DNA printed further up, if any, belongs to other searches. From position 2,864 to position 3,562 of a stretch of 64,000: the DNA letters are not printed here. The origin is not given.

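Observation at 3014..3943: Phosphomevalonate dehydratase small subunit fused to a Nudix hydrolase domain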

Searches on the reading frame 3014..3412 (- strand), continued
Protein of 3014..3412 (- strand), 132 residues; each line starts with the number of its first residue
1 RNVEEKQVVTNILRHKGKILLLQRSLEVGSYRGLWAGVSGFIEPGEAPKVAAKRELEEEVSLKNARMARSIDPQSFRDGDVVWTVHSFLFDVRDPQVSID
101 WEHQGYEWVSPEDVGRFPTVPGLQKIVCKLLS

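Call 41: list_cluster_members(proteins=[P0129, P0140, P0148, P0159, P0179, P0145, P0133, P0135, P0122, P0127])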
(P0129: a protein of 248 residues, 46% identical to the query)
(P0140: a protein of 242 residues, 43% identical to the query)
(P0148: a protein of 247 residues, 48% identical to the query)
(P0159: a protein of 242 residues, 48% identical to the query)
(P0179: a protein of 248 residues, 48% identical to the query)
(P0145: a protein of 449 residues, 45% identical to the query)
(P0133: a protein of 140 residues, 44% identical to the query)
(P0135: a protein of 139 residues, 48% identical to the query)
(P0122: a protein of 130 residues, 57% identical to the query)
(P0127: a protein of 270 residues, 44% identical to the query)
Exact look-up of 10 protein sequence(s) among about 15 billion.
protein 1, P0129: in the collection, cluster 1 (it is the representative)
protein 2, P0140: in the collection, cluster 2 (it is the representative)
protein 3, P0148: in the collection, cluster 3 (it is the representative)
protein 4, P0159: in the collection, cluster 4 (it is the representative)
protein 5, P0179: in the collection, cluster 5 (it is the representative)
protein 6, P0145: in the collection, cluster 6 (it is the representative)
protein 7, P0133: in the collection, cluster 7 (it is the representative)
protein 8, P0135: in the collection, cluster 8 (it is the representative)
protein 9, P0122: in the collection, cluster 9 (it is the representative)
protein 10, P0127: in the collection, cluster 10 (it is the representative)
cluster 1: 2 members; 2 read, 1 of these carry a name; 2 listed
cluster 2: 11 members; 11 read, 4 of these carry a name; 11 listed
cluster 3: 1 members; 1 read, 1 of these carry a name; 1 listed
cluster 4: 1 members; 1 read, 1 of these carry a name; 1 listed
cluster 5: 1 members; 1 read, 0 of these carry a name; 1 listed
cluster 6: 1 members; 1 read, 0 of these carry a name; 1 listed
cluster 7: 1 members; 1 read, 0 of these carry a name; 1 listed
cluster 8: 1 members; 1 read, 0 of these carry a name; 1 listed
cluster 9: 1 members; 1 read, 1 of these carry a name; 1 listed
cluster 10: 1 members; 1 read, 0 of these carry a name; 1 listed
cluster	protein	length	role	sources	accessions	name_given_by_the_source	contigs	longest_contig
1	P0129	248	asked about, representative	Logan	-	-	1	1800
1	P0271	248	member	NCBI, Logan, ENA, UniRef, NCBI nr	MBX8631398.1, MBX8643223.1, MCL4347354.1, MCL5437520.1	MAG: NUDIX pyrophosphatase [Thermoplasmata archaeon] | NUDIX pyrophosphatase n=1 Tax=Candidatus Sysuiplasma superficiale TaxID=2823368 ... | NUDIX pyrophosphatase [Candidatus Sysuiplasma superficiale]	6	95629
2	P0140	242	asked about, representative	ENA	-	-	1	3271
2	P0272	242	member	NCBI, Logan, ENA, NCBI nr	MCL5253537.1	MAG: NUDIX pyrophosphatase [Candidatus Thermoplasmatota archaeon] | NUDIX pyrophosphatase [Candidatus Thermoplasmatota archaeon]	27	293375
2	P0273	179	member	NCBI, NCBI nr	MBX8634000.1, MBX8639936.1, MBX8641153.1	MAG: NUDIX pyrophosphatase [Thermoplasmata archaeon] | NUDIX pyrophosphatase [Candidatus Sysuiplasma jiujiangense]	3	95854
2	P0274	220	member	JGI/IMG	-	8-oxo-dGTP pyrophosphatase MutT (NUDIX family)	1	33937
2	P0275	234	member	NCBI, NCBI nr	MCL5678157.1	MAG: NUDIX pyrophosphatase [Candidatus Thermoplasmatota archaeon] | NUDIX pyrophosphatase [Candidatus Thermoplasmatota archaeon]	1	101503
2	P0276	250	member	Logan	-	-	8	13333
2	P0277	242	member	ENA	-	-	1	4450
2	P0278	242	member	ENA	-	-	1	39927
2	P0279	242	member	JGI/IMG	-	-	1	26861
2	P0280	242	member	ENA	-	-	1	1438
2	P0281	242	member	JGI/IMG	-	-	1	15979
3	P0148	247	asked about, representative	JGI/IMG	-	8-oxo-dGTP diphosphatase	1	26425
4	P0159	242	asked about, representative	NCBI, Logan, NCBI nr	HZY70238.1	MAG TPA: NUDIX domain-containing protein [Thermoplasmata archaeon] | NUDIX domain-containing protein [Thermoplasmata archaeon]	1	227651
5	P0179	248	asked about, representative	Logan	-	-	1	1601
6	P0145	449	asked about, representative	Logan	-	-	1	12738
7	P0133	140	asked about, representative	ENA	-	-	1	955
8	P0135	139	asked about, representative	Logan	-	-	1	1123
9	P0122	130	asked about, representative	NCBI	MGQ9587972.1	MAG: NUDIX domain-containing protein [Thermoplasmata archaeon]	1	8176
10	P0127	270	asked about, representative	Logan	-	-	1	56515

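Call 42: find_encoding_contigs(protein=P0272, flank=8000, max_places=3)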
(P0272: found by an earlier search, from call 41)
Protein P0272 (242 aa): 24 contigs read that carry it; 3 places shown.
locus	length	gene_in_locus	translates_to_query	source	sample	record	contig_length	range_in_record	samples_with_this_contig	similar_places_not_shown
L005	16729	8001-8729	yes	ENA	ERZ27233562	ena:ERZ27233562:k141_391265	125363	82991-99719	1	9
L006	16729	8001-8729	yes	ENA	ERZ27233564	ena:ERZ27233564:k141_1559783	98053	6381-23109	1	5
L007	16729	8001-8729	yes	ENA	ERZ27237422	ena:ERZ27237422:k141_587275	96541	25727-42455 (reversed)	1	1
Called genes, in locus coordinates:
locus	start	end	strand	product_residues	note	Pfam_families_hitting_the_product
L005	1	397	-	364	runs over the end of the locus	PF01300:Sua5_yciO_yrdC, PF03481:Sua5_C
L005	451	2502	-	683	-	PF03030:H_PPase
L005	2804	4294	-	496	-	PF13620:CarboxypepD_reg, PF13715:CarbopepD_reg_2 (weak)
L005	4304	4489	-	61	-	-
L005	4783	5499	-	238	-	-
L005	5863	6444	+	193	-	PF03876:SHS2_Rpb7-N (weak), PF00575:S1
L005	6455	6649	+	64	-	PF06093:Spt4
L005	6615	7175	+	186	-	PF04019:DUF359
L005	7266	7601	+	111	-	PF01282:Ribosomal_S24e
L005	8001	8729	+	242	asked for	PF00293:NUDIX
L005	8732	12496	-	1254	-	PF00133:tRNA-synt_1, PF09334:tRNA-synt_1g (faint), PF08264:Anticodon_1, PF19302:DUF5915, PF05763:DUF835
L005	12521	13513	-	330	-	PF00752:XPG_N, PF00867:XPG_I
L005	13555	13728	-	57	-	-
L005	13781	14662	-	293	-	PF23435:DUF7121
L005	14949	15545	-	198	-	-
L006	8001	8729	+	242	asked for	PF00293:NUDIX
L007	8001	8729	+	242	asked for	PF00293:NUDIX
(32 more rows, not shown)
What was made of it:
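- The Nudix is retained after PMDh loss (call 42).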

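Call 43: search_protein_families(library=ncbifam, proteins=[P0129, P0140, P0159, P0145, P0133, P0135, P0127, P0128], max_evalue=0.0001)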
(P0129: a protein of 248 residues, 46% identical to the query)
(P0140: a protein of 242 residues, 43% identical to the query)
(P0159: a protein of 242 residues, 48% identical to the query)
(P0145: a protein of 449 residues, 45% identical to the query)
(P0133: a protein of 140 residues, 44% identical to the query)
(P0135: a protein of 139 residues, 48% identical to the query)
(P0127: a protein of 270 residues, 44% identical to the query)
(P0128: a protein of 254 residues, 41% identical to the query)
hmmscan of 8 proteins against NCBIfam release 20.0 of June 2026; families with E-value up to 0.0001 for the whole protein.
P0129 (248 aa): 4 families
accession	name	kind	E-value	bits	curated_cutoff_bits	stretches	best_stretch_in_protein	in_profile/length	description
NF012016.0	PRK15472.1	equivalog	8.2e-10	38.5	95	1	115-229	4-126/141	nucleoside triphosphatase NudI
NF006961.0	PRK09438.1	equivalog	5.9e-07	29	103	1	122-171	16-61/151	dihydroneopterin triphosphate diphosphatase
NF007834.0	PRK10546.1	equivalog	1.4e-05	24.9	156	0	117-232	6-116/135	pyrimidine (deoxy)nucleoside triphosphate diphosphatase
NF001299.0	PRK00241.1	equivalog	8.2e-05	22.2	158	1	118-171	138-188/263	NAD(+) diphosphatase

P0140 (242 aa): 3 families
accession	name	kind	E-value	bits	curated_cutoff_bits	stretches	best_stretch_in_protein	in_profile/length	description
NF012016.0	PRK15472.1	equivalog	2.4e-08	33.8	95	1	117-228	6-127/141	nucleoside triphosphatase NudI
NF007834.0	PRK10546.1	equivalog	1.2e-05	25.1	156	1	116-230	5-116/135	pyrimidine (deoxy)nucleoside triphosphate diphosphatase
NF006961.0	PRK09438.1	equivalog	1.3e-05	24.7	103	0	127-170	21-60/151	dihydroneopterin triphosphate diphosphatase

P0159 (242 aa): 2 families
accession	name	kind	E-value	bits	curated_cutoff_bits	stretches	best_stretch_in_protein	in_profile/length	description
NF007834.0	PRK10546.1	equivalog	2.7e-06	27.2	156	1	98-215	4-116/135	pyrimidine (deoxy)nucleoside triphosphate diphosphatase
NF006530.0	PRK08999.1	equivalog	4.3e-05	22.7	245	1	96-178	4-86/315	Nudix family hydrolase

P0145 (449 aa): 11 families
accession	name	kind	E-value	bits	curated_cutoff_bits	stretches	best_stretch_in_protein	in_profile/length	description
TIGR00511.1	ribulose_e2b2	equivalog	2.6e-59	200.9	314.1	1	147-440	4-295/301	ribose 1,5-bisphosphate isomerase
TIGR00524.1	eIF-2B_rel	subfamily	7.9e-58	196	185.85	1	147-431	6-302/303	S-methyl-5-thioribose-1-phosphate isomerase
NF004326.0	PRK05720.1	subfamily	3.3e-55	187.3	271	1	148-435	43-345/358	s-methyl-5-thioribose-1-phosphate isomerase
NF006210.0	PRK08335.1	equivalog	6e-47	160.2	339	1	143-432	4-271/275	translation initiation factor IF-2B subunit alpha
TIGR00512.1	salvage_mtnA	equivalog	1e-44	152.9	279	1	147-430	32-333/335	S-methyl-5-thioribose-1-phosphate isomerase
NF004436.0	PRK05772.1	equivalog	6.4e-41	140.8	521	1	145-433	46-352/363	S-methyl-5-thioribose-1-phosphate isomerase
NF004700.0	PRK06036.1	equivalog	6.2e-40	137.3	528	1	143-435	31-333/339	S-methyl-5-thioribose-1-phosphate isomerase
NF004994.0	PRK06372.1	equivalog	1.5e-31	109.7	249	1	251-434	74-250/253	translation initiation factor IF-2B subunit delta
NF007834.0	PRK10546.1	equivalog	1.1e-06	28.5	156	1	3-125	3-118/135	pyrimidine (deoxy)nucleoside triphosphate diphosphatase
NF012016.0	PRK15472.1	equivalog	5.2e-06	26.2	95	1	1-119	1-125/141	nucleoside triphosphatase NudI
NF006530.0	PRK08999.1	equivalog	3.4e-05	23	245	1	5-155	8-154/315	Nudix family hydrolase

P0133 (140 aa): 3 families
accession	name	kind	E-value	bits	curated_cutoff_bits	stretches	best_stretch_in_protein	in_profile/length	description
NF012016.0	PRK15472.1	equivalog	2e-08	34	95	1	14-129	7-129/141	nucleoside triphosphatase NudI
NF006961.0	PRK09438.1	equivalog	7.4e-08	32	103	1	22-70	19-63/151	dihydroneopterin triphosphate diphosphatase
NF007834.0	PRK10546.1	equivalog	2.6e-05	24.1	156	1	12-129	4-116/135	pyrimidine (deoxy)nucleoside triphosphate diphosphatase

P0135 (139 aa): 4 families
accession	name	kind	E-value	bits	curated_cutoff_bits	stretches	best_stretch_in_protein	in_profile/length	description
NF006961.0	PRK09438.1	equivalog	7.1e-09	35.3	103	1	10-65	13-64/151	dihydroneopterin triphosphate diphosphatase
NF012016.0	PRK15472.1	equivalog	1.4e-06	28.1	95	1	6-69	4-69/141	nucleoside triphosphatase NudI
TIGR02705.1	nudix_YtkD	equivalog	2e-05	24.2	154.4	1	38-101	50-113/156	RNA deprotection pyrophosphohydrolase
NF041652.1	Nud_hyd_Dein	equivalog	4.1e-05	23.9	200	1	11-84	19-94/152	Nudix hydrolase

P0127 (270 aa): 6 families
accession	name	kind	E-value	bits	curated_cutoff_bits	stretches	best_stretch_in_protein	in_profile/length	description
NF003046.0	PRK03955.1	equivalog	4.6e-43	146.3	163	1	5-131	4-130/132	DUF126 domain-containing protein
NF051439.1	C3LHypDHLhpIPSEAE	equivalog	1.3e-17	63.4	700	1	10-107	3-99/555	cis-3-hydroxy-L-proline dehydratase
NF007834.0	PRK10546.1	equivalog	4.5e-09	36.2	156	1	137-251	5-117/135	pyrimidine (deoxy)nucleoside triphosphate diphosphatase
NF012016.0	PRK15472.1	equivalog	6e-09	35.7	95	1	135-247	3-126/141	nucleoside triphosphatase NudI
NF006961.0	PRK09438.1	equivalog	5e-08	32.5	103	1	145-194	18-63/151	dihydroneopterin triphosphate diphosphatase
NF006530.0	PRK08999.1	equivalog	2.1e-06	27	245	1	139-250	9-119/315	Nudix family hydrolase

P0128 (254 aa): 3 families
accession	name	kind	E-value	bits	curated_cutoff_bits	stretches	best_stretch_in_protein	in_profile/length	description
NF003046.0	PRK03955.1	equivalog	3.5e-32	111.1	163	1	1-123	2-129/132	DUF126 domain-containing protein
NF051439.1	C3LHypDHLhpIPSEAE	equivalog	2.7e-14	52.5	700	1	7-131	2-130/555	cis-3-hydroxy-L-proline dehydratase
NF006961.0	PRK09438.1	equivalog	6.2e-06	25.7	103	0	125-183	8-63/151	dihydroneopterin triphosphate diphosphatase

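Call 49: find_related_loci(query=A2, collection=genome_contigs, flank=6000)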
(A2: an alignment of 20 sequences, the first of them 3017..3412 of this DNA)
Query A2 (132 aa) in genome_contigs; peptide patterns used: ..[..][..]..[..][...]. (x = any residue, [..] = any of these).
599 stretches matched a pattern (row limit reached: there are more); 584 encode a relative of the query (tblastn E <= 1e-3); the best 80 are kept; 80 distinct loci.
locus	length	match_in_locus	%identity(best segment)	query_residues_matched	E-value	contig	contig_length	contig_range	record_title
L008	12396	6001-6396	98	1-132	2e-86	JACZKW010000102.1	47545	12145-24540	MAG: Thermoplasmata archaeon isolate MAG55 euryarchaeota_1_contig_1154951, whole genome shotgun sequence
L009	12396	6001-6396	94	1-132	3e-83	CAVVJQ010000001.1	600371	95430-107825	MAG: uncultured Thermoplasmata archaeon isolate MFD04716.bin.2.227 genome assembly, contig: contig_14348, whole genome s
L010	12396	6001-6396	93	1-132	2e-83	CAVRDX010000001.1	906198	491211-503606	MAG: uncultured Thermoplasmata archaeon isolate MFD04716.bin.2.147 genome assembly, contig: contig_15924, whole genome s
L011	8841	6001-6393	73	1-131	6e-69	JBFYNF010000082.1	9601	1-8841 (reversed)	MAG: Thermoplasmata archaeon isolate PPR_0081 PPR_0081_bin.95.fa_k121_3497175, whole genome shotgun sequence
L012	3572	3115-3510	74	1-132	2e-68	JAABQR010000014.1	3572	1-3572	MAG: Methanobacteriota archaeon isolate S06.Bin063 Scaffold_111, whole genome shotgun sequence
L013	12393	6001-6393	70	1-131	2e-62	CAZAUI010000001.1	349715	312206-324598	MAG TPA_asm: uncultured Thermoplasmata archaeon isolate SRP319275_co4_87 genome assembly, contig: NODE_7_length_349715_c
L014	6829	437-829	69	1-131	3e-60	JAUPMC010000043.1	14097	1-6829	MAG: Thermoplasmatota archaeon isolate erpe_2018_pw_48hr_WHONDRS-PP48-000101_B_bin.4 scaffold_133633, whole genome shotg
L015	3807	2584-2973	66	2-131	2e-59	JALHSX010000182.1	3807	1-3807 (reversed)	MAG: Thermoplasmata archaeon isolate PFL9 seq_2408745, whole genome shotgun sequence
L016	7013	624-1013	62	2-131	7e-56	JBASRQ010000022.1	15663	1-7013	MAG: Thermoplasmata archaeon isolate MFD13565_ilm_asm_bin2 k127_125285, whole genome shotgun sequence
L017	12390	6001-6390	65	2-131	1e-55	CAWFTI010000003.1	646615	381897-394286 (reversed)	MAG: Candidatus Thermoplasmatota archaeon isolate MFD00709.bin.2.218 genome assembly, contig: contig_17896, whole genome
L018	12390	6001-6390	62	2-131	4e-55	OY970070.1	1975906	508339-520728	MAG: uncultured Thermoplasmata archaeon isolate MFD04408.bin.c.5 genome assembly, chromosome: 1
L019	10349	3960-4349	62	2-131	4e-54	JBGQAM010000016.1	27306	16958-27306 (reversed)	MAG: Thermoplasmata archaeon isolate OBJ2_061818_130_30 k141_1484504_length_27306_cov_9.0000, whole genome shotgun seque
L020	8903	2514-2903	65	2-131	8e-53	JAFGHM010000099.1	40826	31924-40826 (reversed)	MAG: Thermoplasmatota archaeon isolate Zod_Metabat.1462 k87_8726938, whole genome shotgun sequence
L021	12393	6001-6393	61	1-131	4e-52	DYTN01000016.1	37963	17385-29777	MAG TPA_asm: Methanobacteriota archaeon isolate DR5_60_8 Afr_mines_DR5_109_length_37963_cov_3_552364, whole genome shotg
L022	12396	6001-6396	61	1-132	2e-51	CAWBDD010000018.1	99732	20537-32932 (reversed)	MAG: uncultured Thermoplasmata archaeon isolate MFD00709.bin.2.183 genome assembly, contig: contig_32247, whole genome s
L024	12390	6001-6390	60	2-131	5e-50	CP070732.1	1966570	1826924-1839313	MAG: Methanobacteriota archaeon isolate bin41 chromosome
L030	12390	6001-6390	58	2-131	5e-46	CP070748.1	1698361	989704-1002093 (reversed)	MAG: Methanobacteriota archaeon isolate bin352 chromosome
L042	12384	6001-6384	45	3-130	1e-36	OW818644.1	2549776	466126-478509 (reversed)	metagenome genome assembly, chromosome: 1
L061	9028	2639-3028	44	7-132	8e-34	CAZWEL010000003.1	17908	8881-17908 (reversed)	MAG TPA_asm: uncultured Thermoplasmatales archaeon isolate binchicken_co256_206 genome assembly, contig: NODE_6800_lengt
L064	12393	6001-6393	45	3-130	2e-33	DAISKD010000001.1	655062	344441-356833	MAG TPA_asm: Chloroflexota bacterium isolate CTOTU21513 NODE_2_length_655062_cov_16.187441, whole genome shotgun sequenc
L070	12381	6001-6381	46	3-125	2e-32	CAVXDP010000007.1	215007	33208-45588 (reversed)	MAG: Candidatus Bathyarchaeota archaeon isolate MFD04408.bin.1.101 genome assembly, contig: contig_35300, whole genome s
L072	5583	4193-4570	43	6-131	1e-32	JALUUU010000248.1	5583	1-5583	MAG: archaeon isolate 128-326_metabat1_scaf2bin.045 128-326_scaffold_8433_c1, whole genome shotgun sequence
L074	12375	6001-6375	44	2-127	1e-32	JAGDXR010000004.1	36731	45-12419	MAG: Thermoplasmata archaeon isolate KMA_Bin14 NODE_352_length_36731_cov_7.008916, whole genome shotgun sequence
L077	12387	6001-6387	44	2-131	2e-31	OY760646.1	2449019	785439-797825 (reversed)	MAG: Methanomassiliicoccaceae archaeon isolate 2dded12f-1c8b-4e4a-b374-f87b1937d54c genome assembly, chromosome: 1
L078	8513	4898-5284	41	6-131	4e-32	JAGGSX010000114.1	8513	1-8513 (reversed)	MAG: Thermoplasmata archaeon isolate AUK033 PB_MANV_033_c_000000000880, whole genome shotgun sequence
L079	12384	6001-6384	47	3-131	5e-32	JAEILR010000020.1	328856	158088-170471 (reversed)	MAG: Methanomassiliicoccus sp. isolate MXMAG1 Contig20, whole genome shotgun sequence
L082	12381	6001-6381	46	2-126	3e-32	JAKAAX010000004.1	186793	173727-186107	MAG: Thermoplasmata archaeon isolate WH2.bin11 NODE_36_length_186793_cov_3.549950, whole genome shotgun sequence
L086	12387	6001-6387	41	7-131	2e-31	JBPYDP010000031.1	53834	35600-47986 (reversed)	MAG: Candidatus Nitrosopolaris sp. isolate Bin.009.fastaField_forest_FP2 k127_8371108, whole genome shotgun sequence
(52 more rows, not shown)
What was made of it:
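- On Archaeal 'DWEH' Nudix subfamily (defined here): A pattern scan found at least 584 species-level genomes with a relative (call 49).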
